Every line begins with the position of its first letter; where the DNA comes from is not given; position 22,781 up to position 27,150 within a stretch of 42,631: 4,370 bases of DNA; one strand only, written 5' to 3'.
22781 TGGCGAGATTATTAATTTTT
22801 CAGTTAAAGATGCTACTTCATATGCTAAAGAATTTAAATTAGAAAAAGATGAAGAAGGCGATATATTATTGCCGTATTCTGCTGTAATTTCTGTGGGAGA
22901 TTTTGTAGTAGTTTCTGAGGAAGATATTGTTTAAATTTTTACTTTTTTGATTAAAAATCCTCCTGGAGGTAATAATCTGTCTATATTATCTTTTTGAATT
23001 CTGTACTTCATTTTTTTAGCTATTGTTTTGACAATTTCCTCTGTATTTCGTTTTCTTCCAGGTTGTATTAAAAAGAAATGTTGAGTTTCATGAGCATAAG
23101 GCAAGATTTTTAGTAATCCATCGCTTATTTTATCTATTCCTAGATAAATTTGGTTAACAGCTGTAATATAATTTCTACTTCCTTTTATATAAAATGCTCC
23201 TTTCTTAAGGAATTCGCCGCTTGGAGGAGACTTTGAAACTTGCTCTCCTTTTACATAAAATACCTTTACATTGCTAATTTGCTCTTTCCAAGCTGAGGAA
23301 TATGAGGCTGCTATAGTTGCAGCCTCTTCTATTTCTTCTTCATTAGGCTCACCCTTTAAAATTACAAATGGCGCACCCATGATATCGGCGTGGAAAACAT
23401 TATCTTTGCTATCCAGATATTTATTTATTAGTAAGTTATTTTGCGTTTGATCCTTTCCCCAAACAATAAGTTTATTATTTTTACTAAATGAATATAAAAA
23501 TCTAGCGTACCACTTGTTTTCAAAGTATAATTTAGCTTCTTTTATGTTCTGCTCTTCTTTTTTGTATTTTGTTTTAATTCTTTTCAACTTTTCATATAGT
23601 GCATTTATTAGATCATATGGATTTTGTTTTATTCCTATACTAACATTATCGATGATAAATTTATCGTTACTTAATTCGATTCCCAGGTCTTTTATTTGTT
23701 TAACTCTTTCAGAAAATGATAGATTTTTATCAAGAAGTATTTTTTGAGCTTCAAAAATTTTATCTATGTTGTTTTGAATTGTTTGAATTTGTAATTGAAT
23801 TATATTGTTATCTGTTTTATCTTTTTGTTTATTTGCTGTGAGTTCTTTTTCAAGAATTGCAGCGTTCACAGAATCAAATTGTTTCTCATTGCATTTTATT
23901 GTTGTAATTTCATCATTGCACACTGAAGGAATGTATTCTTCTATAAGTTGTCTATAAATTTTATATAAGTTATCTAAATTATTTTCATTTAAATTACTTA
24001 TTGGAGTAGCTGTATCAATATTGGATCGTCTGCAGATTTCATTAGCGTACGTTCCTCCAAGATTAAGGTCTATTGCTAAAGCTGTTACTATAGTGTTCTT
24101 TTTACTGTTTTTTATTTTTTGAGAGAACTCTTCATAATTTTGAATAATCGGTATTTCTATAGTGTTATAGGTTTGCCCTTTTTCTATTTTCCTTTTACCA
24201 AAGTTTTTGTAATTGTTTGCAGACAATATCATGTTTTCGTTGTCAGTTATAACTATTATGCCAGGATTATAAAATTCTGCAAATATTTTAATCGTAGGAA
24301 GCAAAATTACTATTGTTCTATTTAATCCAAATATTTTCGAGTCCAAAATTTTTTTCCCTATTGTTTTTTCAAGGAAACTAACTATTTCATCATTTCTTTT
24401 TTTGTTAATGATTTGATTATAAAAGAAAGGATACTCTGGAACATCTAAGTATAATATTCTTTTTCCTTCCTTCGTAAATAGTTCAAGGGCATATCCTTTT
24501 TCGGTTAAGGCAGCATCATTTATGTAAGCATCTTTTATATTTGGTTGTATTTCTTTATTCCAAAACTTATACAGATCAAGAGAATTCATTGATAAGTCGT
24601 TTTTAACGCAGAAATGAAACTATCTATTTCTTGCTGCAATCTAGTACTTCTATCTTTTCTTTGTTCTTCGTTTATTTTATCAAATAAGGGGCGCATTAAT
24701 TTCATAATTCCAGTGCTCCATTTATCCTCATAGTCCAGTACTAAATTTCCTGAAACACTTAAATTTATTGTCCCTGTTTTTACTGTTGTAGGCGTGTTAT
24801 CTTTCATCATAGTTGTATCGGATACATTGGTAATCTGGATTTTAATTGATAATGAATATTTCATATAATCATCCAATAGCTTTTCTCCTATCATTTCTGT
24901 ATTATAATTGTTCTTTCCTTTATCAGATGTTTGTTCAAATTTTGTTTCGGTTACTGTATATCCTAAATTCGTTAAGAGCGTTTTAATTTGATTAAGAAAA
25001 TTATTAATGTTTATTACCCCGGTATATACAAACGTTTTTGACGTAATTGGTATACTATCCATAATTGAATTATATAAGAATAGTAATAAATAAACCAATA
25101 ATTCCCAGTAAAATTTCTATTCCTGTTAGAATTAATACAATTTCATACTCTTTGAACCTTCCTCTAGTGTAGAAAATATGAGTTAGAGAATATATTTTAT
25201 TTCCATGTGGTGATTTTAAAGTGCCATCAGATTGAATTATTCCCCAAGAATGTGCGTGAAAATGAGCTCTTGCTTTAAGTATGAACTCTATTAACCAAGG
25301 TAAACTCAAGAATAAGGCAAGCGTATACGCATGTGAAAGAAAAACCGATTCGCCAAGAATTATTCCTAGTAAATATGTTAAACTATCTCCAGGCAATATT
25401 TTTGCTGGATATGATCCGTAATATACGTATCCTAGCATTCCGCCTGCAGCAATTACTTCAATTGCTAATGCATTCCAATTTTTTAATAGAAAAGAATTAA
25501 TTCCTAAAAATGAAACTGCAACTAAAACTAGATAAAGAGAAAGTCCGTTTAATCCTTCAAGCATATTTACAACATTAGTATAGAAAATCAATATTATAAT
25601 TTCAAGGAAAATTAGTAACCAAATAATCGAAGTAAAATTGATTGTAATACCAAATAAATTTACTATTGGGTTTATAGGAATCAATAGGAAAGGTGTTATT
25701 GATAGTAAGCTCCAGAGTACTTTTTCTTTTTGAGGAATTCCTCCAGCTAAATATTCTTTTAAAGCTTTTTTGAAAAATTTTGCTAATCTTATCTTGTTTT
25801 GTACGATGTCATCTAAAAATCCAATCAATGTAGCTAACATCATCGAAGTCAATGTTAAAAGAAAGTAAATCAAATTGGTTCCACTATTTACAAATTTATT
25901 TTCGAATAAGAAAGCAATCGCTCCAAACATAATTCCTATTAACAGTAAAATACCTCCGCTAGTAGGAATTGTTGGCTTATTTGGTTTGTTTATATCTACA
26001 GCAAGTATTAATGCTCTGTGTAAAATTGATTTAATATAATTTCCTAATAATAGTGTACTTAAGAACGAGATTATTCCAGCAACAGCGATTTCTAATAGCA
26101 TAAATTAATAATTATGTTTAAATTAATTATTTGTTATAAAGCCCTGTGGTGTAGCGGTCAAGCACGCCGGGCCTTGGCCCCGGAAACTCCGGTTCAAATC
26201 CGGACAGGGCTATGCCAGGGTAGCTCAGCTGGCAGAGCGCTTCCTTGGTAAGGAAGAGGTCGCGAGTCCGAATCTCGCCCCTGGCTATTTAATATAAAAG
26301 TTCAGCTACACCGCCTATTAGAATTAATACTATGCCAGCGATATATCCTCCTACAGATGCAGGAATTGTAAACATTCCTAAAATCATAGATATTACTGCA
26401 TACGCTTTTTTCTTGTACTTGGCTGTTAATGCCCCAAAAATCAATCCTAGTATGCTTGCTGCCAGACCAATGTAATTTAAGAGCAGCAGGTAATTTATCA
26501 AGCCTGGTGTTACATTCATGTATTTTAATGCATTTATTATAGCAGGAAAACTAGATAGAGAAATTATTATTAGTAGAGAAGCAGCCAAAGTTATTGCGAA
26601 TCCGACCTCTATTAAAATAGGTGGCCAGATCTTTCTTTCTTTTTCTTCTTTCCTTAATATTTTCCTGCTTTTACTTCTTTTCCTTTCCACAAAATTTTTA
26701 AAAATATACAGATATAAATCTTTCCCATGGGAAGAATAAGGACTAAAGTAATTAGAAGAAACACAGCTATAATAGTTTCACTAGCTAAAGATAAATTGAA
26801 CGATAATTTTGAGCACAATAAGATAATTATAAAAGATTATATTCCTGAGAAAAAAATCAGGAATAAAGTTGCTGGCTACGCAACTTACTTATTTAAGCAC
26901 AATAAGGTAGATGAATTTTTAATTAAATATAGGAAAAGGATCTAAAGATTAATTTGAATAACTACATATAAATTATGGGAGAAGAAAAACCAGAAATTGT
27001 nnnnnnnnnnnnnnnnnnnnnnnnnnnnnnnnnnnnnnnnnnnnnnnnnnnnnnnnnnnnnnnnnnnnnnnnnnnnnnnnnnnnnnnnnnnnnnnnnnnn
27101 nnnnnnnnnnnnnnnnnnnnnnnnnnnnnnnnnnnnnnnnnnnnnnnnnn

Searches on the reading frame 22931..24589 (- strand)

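Call 13: search_protein_families(library=pfam, proteins=[window:22931-24589:-])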
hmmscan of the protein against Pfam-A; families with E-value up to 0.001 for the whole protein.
window:22931-24589:- (552 aa): 4 families
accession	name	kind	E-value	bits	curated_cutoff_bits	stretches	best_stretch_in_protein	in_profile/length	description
PF05670.18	NFACT-R_1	-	6.4e-29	101.2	29.8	1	364-470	2-112/112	NFACT protein RNA binding domain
PF18297.6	NFACT-R_2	-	7.9e-11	42.5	26.9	1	369-450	7-86/104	NFACT protein RNA binding domain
PF05833.16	NFACT_N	-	6.1e-07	29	31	1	34-266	33-308/456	NFACT N-terminal and middle domains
PF00416.27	Ribosomal_S13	-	0.00071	20.4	31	0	163-227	9-73/128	Ribosomal protein S13/S18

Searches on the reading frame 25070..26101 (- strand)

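Call 13: search_protein_families(library=pfam, proteins=[window:25070-26101:-])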
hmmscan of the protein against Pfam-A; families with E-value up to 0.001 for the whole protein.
window:25070-26101:- (343 aa): 1 family
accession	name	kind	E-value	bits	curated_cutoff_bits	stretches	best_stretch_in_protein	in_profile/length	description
PF00953.26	Glycos_transf_4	-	3.5e-21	76.3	27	1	82-253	3-156/160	Glycosyl transferase family 4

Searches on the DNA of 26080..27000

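Call 49: search_rna_families(source=window, start=26080, end=27000, threshold=evalue, max_evalue=1)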
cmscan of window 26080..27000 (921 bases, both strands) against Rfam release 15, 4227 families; matches with E-value up to 1: 3.
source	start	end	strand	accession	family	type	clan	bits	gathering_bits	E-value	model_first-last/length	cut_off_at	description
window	26214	26286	+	RF00005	tRNA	Gene; tRNA;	CL00001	66.9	29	3.1e-14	1-71/71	no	tRNA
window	26140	26212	+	RF00005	tRNA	Gene; tRNA;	CL00001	60.8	29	1.5e-12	1-71/71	no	tRNA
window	26168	26266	+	RF02553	YrlA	Gene; sRNA;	-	20.7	69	0.13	1-114/114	no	Y RNA-like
